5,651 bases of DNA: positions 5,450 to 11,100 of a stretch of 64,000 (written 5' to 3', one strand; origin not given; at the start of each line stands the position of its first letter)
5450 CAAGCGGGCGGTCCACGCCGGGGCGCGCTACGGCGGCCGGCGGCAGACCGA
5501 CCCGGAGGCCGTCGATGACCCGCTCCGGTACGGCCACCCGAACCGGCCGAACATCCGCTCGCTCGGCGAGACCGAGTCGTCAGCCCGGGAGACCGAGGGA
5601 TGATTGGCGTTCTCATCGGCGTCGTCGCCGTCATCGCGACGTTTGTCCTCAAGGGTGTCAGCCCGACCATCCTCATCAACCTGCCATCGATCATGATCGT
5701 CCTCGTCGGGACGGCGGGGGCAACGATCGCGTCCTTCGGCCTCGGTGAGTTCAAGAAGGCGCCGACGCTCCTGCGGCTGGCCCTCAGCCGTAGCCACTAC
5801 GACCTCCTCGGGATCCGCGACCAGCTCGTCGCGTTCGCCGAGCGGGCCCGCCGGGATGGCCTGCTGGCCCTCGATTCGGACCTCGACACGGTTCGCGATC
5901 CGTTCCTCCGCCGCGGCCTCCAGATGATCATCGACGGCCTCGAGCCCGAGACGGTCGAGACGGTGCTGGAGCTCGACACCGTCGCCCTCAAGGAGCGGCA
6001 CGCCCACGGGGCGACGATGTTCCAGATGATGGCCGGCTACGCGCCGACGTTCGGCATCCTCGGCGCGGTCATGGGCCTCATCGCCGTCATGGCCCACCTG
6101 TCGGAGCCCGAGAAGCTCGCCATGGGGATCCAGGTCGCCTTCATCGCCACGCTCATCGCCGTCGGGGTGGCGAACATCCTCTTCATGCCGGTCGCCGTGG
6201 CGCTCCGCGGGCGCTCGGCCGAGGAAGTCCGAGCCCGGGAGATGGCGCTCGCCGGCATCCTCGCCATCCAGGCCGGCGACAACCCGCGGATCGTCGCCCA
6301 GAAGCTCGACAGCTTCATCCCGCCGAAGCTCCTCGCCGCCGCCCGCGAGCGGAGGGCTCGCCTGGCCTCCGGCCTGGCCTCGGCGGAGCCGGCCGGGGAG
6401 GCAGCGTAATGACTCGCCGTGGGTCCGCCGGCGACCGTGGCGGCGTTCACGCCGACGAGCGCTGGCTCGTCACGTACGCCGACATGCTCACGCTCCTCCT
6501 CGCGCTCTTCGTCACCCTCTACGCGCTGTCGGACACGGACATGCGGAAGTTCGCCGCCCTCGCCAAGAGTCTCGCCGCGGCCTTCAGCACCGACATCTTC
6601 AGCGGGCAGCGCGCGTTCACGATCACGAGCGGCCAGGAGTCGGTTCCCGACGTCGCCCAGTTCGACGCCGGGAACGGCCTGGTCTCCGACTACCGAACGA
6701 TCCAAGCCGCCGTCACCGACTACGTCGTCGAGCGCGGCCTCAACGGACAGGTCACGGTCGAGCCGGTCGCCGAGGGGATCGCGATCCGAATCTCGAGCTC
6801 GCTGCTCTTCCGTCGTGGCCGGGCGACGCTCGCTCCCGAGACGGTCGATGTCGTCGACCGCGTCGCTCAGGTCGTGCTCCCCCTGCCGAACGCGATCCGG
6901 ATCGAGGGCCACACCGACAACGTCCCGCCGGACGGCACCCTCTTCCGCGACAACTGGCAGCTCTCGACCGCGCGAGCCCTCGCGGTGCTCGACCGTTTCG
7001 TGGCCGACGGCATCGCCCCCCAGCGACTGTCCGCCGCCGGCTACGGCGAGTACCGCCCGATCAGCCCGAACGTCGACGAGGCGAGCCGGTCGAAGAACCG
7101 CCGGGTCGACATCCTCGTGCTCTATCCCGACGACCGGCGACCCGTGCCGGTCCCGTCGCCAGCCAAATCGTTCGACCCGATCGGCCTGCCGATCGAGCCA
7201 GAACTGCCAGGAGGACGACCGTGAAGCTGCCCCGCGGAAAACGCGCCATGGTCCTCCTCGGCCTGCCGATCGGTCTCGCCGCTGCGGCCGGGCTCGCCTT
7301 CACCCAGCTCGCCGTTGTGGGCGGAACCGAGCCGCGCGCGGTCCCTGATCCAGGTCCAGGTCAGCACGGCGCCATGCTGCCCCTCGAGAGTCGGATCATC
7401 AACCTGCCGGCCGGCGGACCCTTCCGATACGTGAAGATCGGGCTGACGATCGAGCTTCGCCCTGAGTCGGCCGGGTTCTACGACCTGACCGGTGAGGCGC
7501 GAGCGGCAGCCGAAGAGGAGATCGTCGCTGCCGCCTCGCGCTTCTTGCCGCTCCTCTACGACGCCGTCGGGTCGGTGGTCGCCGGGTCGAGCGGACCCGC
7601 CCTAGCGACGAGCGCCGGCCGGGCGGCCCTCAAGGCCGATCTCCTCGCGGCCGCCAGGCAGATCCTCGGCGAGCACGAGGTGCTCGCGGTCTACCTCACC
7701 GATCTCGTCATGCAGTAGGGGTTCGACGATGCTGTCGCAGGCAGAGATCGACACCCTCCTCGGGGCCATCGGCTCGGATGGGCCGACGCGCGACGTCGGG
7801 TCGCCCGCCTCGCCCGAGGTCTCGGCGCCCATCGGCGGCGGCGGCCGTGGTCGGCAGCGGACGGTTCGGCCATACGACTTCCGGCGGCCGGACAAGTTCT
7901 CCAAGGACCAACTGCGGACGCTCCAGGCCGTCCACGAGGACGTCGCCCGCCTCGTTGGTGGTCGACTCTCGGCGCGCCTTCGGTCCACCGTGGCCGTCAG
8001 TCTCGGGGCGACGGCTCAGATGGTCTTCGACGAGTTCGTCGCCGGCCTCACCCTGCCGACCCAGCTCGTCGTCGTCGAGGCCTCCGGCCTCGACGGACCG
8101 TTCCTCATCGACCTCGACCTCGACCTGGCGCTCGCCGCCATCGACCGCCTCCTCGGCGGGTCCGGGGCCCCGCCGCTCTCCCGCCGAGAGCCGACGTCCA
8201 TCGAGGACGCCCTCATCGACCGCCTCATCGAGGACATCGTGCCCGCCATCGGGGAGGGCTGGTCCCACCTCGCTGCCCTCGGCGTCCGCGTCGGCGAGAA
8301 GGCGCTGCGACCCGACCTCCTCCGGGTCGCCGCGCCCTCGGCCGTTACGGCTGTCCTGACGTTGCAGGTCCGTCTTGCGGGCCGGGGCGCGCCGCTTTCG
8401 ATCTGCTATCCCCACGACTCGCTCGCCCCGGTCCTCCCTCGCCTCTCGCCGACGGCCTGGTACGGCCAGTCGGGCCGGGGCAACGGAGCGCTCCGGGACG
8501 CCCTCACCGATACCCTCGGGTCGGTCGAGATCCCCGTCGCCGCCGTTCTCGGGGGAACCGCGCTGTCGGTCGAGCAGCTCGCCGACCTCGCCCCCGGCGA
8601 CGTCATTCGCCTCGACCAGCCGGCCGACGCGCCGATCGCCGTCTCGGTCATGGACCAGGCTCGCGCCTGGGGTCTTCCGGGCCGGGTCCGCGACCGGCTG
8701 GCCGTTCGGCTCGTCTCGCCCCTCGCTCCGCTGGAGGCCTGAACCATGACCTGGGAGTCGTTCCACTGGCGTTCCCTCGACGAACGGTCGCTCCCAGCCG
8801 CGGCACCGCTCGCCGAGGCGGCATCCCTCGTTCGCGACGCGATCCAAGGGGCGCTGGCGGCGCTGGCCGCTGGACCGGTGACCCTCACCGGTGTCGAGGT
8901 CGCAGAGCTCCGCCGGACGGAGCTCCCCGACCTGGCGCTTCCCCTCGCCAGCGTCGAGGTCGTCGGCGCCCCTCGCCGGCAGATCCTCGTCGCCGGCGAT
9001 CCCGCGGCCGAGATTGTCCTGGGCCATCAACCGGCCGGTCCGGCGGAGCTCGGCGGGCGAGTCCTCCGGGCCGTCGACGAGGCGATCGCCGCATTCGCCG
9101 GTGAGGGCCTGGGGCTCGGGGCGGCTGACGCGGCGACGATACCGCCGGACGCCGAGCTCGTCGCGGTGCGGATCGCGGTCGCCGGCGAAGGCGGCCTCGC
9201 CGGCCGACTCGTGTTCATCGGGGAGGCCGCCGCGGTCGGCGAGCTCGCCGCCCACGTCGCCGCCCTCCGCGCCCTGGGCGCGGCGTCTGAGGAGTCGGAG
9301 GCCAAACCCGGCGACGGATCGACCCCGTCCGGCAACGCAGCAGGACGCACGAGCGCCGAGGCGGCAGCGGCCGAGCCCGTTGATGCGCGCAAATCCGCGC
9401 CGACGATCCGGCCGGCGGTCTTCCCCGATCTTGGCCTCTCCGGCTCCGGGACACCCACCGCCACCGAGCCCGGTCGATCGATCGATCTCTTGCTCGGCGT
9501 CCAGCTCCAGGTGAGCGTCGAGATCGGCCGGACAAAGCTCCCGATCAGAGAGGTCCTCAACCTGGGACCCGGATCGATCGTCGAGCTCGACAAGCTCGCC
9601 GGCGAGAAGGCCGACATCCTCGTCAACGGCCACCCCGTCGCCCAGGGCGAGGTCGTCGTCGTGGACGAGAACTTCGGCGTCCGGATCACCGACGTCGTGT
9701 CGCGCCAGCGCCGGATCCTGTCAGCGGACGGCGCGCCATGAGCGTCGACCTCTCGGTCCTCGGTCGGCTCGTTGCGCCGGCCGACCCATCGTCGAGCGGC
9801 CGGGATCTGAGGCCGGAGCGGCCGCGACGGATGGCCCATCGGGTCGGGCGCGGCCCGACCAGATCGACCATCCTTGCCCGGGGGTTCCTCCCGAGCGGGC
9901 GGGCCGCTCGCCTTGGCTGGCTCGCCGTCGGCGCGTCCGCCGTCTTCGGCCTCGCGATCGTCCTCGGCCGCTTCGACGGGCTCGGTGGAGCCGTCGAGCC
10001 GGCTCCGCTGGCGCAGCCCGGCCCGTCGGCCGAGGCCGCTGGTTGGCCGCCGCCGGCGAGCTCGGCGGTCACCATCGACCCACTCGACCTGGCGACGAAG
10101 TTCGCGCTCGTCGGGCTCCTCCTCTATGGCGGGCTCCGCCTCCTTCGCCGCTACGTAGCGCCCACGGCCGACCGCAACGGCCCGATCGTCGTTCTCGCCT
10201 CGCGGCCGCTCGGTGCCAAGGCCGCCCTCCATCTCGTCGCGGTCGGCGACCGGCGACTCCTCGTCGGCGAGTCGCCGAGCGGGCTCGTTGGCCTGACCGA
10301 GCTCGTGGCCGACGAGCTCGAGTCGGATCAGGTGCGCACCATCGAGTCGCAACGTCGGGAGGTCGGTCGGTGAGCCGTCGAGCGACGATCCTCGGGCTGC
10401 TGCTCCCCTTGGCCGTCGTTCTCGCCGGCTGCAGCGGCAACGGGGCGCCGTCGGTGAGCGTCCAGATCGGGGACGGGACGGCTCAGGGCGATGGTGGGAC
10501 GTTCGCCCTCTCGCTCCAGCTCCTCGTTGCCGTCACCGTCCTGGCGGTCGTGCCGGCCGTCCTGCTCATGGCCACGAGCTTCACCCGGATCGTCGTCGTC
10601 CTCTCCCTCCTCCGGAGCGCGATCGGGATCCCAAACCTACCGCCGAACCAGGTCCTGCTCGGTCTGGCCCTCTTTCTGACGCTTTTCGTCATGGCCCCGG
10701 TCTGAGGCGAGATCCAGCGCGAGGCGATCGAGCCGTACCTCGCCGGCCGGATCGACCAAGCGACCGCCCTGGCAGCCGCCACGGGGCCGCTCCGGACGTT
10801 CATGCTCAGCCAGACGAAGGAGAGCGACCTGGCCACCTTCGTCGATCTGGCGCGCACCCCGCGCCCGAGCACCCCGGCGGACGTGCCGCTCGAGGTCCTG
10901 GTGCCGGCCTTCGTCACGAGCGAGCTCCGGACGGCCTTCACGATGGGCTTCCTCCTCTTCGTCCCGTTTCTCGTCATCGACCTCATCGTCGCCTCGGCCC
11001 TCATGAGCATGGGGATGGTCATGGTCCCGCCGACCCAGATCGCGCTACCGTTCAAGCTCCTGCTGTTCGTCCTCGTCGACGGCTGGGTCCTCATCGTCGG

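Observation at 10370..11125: fliP carries an in-frame TGA (10703-10705) at a conserved hydrophobic position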

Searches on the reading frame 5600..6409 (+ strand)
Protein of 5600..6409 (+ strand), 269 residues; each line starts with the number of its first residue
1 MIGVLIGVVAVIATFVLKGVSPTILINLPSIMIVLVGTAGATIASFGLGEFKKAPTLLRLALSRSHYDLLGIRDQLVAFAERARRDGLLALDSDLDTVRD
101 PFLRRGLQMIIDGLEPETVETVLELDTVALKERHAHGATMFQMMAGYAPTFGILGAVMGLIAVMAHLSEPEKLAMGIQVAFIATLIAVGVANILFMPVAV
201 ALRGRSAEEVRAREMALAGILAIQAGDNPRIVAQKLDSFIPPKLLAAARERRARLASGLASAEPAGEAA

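Call 18: search_protein_families(library=pfam, proteins=[window:5600-6409:+], max_evalue=0.01)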
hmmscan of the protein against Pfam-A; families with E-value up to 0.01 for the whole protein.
window:5600-6409:+ (269 aa): 2 families
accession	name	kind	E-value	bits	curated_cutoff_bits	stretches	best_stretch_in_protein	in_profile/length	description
PF01618.21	MotA_ExbB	-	2e-28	99.1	22.9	1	96-215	3-127/127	MotA/TolQ/ExbB proton channel family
PF20560.3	MotA_N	-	0.00026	21.6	27.3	1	1-76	1-77/91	Motility protein A N-terminal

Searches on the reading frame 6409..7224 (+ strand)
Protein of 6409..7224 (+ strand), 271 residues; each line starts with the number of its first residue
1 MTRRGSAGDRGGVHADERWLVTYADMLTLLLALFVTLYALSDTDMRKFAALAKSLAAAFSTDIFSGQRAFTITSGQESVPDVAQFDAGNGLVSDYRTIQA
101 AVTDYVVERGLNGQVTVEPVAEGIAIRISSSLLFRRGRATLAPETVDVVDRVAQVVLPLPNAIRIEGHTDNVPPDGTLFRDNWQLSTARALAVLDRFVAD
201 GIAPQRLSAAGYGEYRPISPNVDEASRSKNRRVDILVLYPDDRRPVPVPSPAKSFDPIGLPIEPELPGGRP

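Call 18: search_protein_families(library=pfam, proteins=[window:6409-7224:+], max_evalue=0.01)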
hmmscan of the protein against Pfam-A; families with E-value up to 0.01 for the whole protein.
window:6409-7224:+ (271 aa): 2 families
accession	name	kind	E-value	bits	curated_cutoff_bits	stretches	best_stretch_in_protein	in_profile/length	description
PF13677.11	MotB_plug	-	7.2e-19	67.6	24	1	10-59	9-58/58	Membrane MotB of proton-channel complex MotA/MotB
PF00691.25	OmpA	-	3.8e-18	66.1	27.2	1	133-231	1-98/98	OmpA family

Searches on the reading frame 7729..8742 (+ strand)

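Call 18: search_protein_families(library=pfam, proteins=[window:7729-8742:+], max_evalue=0.01)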
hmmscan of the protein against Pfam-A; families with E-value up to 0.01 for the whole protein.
window:7729-8742:+ (337 aa): 2 families
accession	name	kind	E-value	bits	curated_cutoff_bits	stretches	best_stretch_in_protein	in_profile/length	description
PF02154.20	FliM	-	1.6e-39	136.3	27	1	49-239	1-192/192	Flagellar motor switch protein FliM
PF01052.25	FliMN_C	-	7.9e-19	67.8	23.8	1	263-331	3-71/73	Type III flagellar switch regulator (C-ring) FliN C-term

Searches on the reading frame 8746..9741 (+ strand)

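Call 18: search_protein_families(library=pfam, proteins=[window:8746-9741:+], max_evalue=0.01)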
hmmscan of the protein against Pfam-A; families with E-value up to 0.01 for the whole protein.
window:8746-9741:+ (331 aa): 1 family
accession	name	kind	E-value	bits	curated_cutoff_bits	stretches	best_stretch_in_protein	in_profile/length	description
PF01052.25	FliMN_C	-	3.4e-25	88.2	23.8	1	248-318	2-72/73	Type III flagellar switch regulator (C-ring) FliN C-term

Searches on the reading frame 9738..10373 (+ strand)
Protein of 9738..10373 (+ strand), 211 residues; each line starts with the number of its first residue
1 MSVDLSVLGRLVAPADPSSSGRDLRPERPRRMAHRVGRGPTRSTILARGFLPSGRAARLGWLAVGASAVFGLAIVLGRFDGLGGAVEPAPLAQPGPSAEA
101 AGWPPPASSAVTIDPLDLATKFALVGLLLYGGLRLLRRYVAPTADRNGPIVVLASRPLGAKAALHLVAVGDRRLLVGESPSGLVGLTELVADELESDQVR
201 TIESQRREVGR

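Call 18: search_protein_families(library=pfam, proteins=[window:9738-10373:+], max_evalue=0.01)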
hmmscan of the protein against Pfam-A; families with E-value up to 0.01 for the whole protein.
window:9738-10373:+ (211 aa): 1 family
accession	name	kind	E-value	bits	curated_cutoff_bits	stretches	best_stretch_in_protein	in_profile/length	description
PF04347.18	FliO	-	6.7e-08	33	22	1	135-200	2-72/91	Flagellar biosynthesis protein, FliO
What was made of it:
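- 9738..10373 (+): fliO, immediately upstream. Its TGA stop overlaps the fliP start. Pfam FliO (call 18).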

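Call 37: find_encoding_contigs(protein=window:9738-10373:+, flank=10000, max_places=10)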
Protein window:9738-10373:+ (211 aa): 3 contigs read that carry it; 2 places shown.
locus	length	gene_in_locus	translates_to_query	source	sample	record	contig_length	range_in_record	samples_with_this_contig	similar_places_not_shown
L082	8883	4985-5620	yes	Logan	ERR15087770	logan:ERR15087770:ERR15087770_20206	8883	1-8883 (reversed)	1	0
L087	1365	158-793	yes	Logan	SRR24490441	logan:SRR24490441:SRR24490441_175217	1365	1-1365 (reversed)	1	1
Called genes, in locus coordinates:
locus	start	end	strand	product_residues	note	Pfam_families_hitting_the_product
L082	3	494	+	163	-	?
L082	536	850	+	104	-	PF06289:FlbD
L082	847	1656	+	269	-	PF01618:MotA_ExbB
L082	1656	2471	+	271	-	PF13677:MotB_plug, PF00691:OmpA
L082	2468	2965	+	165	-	PF03748:FliL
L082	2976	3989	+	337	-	PF02154:FliM, PF01052:FliMN_C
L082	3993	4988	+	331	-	PF01052:FliMN_C, PF28396:SepQ_C (weak)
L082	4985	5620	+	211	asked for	PF04347:FliO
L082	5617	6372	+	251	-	PF00813:FliP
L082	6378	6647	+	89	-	PF01313:Bac_export_3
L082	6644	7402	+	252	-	PF01311:Bac_export_1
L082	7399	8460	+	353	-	PF01312:Bac_export_2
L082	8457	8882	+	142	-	?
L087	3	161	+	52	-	?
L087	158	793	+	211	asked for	PF04347:FliO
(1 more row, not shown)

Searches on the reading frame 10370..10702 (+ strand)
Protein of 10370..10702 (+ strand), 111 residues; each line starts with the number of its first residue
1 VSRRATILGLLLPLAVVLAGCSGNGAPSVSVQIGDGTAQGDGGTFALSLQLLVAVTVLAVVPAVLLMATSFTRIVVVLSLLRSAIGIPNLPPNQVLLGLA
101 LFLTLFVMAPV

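Call 31: find_encoding_contigs(protein=window:10370-10702:+, flank=10000, max_places=10)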
Protein seq(111 aa) (111 aa): no gene with exactly this product is on record in the collection.

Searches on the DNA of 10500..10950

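Call 34: search_rna_families(source=window, start=10500, end=10950, threshold=evalue, max_evalue=10)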
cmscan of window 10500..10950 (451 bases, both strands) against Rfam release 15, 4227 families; matches with E-value up to 10: 2.
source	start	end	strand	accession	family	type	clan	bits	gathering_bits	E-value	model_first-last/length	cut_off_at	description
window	10812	10845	+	RF01551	TB8Cs4H2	Gene; snRNA; snoRNA; HACA-box;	-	14.7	50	3.4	1-71/71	no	Trypanosomatid snoRNA TB8Cs4H2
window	10891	10920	-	RF01151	snoU82P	Gene; snRNA; snoRNA; CD-box;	-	10.6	42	3.7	1-55/55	no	Small nucleolar RNA U82P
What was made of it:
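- On Programmed stop-codon readthrough site: No Rfam match (call 34).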
